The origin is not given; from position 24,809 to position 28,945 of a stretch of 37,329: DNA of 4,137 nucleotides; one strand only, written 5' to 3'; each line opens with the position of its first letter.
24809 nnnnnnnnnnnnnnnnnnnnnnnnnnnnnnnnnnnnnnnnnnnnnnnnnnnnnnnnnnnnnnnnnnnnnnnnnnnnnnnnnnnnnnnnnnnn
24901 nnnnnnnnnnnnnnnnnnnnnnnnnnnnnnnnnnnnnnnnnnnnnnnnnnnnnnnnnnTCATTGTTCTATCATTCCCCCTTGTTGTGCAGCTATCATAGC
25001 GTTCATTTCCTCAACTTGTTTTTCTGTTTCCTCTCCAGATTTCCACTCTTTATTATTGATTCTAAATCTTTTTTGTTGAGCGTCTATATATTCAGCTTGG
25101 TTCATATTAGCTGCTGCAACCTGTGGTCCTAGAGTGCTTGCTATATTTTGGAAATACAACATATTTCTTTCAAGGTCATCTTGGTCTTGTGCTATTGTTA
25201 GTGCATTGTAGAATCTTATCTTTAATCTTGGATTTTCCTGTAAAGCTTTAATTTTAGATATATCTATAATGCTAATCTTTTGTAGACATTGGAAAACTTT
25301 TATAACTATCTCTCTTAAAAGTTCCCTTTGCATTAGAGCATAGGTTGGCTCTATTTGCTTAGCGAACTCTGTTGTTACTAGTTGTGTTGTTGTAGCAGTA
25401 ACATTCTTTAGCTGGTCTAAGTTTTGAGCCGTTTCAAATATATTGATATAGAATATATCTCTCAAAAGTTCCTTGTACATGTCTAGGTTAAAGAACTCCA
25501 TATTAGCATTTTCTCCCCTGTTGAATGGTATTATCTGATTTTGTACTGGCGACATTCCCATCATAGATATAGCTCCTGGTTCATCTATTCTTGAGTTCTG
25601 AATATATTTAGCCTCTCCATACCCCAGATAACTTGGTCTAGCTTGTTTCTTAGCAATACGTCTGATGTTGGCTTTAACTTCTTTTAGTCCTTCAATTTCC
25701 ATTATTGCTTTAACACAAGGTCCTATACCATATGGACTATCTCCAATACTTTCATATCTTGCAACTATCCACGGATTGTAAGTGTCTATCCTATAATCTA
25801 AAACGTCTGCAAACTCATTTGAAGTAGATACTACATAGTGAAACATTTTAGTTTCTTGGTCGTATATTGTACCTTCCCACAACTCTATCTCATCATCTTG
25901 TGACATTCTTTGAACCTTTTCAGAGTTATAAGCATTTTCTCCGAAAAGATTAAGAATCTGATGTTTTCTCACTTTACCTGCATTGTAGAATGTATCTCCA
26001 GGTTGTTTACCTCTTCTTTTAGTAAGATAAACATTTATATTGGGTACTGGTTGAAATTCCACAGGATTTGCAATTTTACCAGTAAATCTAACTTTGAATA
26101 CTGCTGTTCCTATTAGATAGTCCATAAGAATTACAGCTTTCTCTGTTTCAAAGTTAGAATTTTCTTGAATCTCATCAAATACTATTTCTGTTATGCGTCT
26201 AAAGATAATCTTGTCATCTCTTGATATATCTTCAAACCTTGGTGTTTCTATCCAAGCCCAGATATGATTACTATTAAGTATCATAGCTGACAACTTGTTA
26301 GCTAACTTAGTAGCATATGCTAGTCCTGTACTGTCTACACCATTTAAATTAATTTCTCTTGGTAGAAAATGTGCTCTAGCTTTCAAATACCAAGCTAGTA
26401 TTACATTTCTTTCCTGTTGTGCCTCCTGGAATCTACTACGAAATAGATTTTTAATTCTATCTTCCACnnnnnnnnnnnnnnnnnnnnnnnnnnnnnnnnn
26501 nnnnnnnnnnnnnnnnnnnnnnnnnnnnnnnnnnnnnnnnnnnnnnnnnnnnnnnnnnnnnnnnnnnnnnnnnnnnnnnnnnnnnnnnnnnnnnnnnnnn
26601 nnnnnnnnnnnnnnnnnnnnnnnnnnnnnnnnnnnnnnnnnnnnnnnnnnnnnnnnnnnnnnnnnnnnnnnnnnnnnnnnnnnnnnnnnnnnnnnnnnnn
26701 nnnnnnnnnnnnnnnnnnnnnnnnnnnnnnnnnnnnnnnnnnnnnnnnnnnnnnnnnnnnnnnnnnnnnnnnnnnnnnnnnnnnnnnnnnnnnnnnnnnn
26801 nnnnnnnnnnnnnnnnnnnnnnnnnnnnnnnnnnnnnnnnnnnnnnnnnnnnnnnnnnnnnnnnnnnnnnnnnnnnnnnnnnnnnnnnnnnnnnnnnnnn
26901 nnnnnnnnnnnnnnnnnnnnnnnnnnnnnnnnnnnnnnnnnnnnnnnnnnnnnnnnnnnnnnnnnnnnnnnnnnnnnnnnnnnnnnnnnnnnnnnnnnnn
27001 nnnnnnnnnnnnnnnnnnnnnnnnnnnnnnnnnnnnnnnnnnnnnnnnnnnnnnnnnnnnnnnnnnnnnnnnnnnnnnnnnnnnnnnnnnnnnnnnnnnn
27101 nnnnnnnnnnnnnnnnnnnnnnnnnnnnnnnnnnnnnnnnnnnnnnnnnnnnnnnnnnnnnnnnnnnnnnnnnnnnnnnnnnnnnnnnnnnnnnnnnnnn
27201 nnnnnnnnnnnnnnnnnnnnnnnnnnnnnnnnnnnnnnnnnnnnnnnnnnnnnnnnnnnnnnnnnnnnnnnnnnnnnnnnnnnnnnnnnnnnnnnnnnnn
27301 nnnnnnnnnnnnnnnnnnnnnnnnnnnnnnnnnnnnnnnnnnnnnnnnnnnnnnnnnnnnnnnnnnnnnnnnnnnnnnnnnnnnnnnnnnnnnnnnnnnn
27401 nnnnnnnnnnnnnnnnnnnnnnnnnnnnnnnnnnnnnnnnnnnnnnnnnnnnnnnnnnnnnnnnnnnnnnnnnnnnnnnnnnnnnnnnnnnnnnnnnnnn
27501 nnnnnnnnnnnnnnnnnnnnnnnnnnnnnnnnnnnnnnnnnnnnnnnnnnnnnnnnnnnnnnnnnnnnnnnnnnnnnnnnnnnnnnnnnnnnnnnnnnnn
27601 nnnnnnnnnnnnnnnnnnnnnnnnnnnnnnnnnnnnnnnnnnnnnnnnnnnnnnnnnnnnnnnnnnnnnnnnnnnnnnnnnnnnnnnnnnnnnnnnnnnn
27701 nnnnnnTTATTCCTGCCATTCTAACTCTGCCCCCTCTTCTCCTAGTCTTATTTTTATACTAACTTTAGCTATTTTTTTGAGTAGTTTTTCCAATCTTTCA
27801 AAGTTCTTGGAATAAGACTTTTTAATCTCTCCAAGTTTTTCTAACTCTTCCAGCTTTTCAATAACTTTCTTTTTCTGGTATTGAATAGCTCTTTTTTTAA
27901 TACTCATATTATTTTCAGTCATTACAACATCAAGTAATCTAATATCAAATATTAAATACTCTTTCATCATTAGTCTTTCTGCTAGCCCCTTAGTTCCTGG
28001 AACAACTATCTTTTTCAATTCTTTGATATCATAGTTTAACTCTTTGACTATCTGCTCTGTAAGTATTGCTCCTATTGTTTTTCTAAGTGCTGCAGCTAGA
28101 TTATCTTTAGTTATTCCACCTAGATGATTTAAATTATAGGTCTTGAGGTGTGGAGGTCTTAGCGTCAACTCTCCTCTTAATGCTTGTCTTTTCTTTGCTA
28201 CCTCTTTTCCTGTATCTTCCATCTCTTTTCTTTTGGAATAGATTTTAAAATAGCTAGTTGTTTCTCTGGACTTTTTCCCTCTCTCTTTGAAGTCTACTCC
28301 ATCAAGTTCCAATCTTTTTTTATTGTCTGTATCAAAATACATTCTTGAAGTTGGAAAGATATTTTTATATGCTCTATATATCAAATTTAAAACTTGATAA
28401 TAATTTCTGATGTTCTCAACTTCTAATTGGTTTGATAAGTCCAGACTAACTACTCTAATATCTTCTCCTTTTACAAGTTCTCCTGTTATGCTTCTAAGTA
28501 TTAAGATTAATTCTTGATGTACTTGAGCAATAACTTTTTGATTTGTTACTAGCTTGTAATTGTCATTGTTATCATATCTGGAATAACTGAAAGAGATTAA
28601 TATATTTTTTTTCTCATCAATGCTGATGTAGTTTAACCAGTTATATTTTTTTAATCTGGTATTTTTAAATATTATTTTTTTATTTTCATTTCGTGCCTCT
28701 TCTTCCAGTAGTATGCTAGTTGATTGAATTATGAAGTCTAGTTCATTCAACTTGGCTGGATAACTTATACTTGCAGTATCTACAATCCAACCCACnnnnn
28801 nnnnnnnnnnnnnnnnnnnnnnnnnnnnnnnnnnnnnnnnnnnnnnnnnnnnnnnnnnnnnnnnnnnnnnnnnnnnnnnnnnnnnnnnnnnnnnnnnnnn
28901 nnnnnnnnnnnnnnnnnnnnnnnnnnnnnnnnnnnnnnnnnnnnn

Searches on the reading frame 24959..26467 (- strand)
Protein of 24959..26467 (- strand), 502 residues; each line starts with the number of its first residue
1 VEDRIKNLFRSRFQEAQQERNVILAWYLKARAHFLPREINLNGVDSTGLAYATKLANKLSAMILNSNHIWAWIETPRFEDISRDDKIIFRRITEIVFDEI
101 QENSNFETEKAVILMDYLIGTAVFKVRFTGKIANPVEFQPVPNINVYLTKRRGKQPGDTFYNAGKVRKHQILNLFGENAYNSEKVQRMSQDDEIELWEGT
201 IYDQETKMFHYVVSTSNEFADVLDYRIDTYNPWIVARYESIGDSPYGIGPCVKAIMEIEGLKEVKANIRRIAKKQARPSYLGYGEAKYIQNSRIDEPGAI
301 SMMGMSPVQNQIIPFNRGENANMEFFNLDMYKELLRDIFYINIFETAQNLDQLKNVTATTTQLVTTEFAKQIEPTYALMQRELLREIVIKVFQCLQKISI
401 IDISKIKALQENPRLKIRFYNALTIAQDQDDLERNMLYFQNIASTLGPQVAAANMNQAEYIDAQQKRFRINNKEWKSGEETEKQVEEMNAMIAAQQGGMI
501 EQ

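Call 8: search_protein_families(library=phrogs, proteins=[window:24959-26467:-], max_evalue=0.001)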
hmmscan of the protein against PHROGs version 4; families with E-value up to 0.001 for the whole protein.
window:24959-26467:- (502 aa): 2 families
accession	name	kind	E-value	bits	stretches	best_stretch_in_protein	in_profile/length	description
phrog_332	-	connector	1.3e-38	133.7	1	1-496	6-526/560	head-tail adaptor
phrog_449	-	connector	3e-10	40.2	1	183-497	196-497/520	head-tail adaptor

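Call 19: search_dna_similar(query=window:24959-26467:-, collection=phages, mode=protein, max_rows=15, max_evalue=0.001)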
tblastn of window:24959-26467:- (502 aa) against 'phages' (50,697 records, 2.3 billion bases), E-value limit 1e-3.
Records with a match: 27; places in all: 27; records where one place covers at least 80% of the query: 2.
Best place of each record, by identity: <60% 27.
By first word of the organism name: Pelagibacter 16; Vibrio 9; Methylophilales 1; Fusobacterium 1.
By host as written in the record: Candidatus Pelagibacter ubique HTCC1062 12; - 7; Candidadtus Pelagibacter sp. HTCC1062 1; Methylophilales bacterium FZCC2181 1; Candidatus Pelagibacter sp. HTCC7211 1; Candidatus Pelagibacter sp. HTCC1062 1; Fusobacterium nucleatum 1; Candidatus Pelagibacter sp. FZCC0015 1; and 2 more.
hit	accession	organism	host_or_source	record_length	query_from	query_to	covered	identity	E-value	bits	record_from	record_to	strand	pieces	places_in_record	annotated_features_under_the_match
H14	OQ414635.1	Pelagibacter phage EXVC031P Hodr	Candidadtus Pelagibacter sp. HTCC1062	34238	45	479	87%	23.0%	9e-8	61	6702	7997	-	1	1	hypothetical protein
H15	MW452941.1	Methylophilales phage MEP301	Methylophilales bacterium FZCC2181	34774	45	449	81%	24.2%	2e-16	89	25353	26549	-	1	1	head-tail connector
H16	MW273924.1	Pelagibacter phage HTVC100P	Candidatus Pelagibacter sp. HTCC7211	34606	45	395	70%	23.7%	9e-5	51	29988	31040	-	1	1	head-tail connector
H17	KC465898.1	Pelagibacter phage HTVC010P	Candidatus Pelagibacter ubique HTCC1062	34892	45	395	70%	23.6%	4e-4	49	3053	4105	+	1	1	head-tail connector protein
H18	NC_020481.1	Pelagibacter phage HTVC010P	Candidatus Pelagibacter ubique HTCC1062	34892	45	395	70%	23.6%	4e-4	49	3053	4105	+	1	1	head-tail adaptor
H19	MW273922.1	Pelagibacter phage HTVC034P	Candidatus Pelagibacter sp. HTCC1062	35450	45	395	70%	23.4%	5e-6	56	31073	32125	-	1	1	head-tail connector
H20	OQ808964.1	Fusobacterium phage vB_FnuS_FNU4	Fusobacterium nucleatum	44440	43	384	68%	22.4%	5e-4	49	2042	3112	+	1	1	putative portal protein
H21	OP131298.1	Pelagibacter phage Skadi-11 EXVC111P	Candidatus Pelagibacter ubique HTCC1062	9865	45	395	70%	21.6%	4e-5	52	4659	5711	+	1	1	head-tail connector/portal protein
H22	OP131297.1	Pelagibacter phage Skadi-3 EXVC103P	Candidatus Pelagibacter ubique HTCC1062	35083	45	395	70%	21.6%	5e-5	52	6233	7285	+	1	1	head-tail connector/portal protein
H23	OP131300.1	Pelagibacter phage Skadi-7 EXVC107P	Candidatus Pelagibacter ubique HTCC1062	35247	45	395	70%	21.6%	5e-5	52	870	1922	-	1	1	head-tail connector/portal protein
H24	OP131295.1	Pelagibacter phage Skadi-10 EXVC110P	Candidatus Pelagibacter ubique HTCC1062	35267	45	395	70%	21.6%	5e-5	52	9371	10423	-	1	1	head-tail connector/portal protein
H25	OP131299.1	Pelagibacter phage Skadi-2 EXVC102P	Candidatus Pelagibacter ubique HTCC1062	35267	45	395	70%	21.6%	5e-5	52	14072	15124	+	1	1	head-tail connector/portal protein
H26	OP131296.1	Pelagibacter phage Skadi-8 EXVC108P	Candidatus Pelagibacter ubique HTCC1062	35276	45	395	70%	21.6%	5e-5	52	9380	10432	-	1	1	head-tail connector/portal protein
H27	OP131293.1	Pelagibacter phage Skadi-5 EXVC105P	Candidatus Pelagibacter ubique HTCC1062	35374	45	395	70%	21.6%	5e-5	52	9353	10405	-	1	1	head-tail connector/portal protein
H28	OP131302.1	Pelagibacter phage Skadi-1 EXVC101P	Candidatus Pelagibacter ubique HTCC1062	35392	45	395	70%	21.6%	5e-5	52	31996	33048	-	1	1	head-tail connector/portal protein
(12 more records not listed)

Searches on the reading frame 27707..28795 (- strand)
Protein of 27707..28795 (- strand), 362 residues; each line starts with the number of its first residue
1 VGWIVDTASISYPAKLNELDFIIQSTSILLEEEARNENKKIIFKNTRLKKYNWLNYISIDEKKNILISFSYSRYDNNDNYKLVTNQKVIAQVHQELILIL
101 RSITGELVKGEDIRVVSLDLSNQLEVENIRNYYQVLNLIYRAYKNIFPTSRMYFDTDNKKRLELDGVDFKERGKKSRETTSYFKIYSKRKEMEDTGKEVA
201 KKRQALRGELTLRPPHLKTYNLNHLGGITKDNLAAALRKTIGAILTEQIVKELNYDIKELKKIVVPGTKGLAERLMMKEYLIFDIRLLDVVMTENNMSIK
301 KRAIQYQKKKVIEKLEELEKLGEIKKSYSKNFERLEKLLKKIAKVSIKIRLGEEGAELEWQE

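Call 8: search_protein_families(library=phrogs, proteins=[window:27707-28795:-], max_evalue=0.001)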
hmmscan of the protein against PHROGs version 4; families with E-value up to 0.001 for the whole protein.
window:27707-28795:- (362 aa): 1 family
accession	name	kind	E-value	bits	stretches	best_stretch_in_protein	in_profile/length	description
phrog_36664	-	unknown function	3.9e-09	37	1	45-350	42-349/370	-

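Call 47: search_protein_families(library=pfam, proteins=[window:27707-28795:-], max_evalue=0.001)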
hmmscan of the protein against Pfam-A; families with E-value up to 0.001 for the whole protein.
window:27707-28795:- (362 aa): 0 families
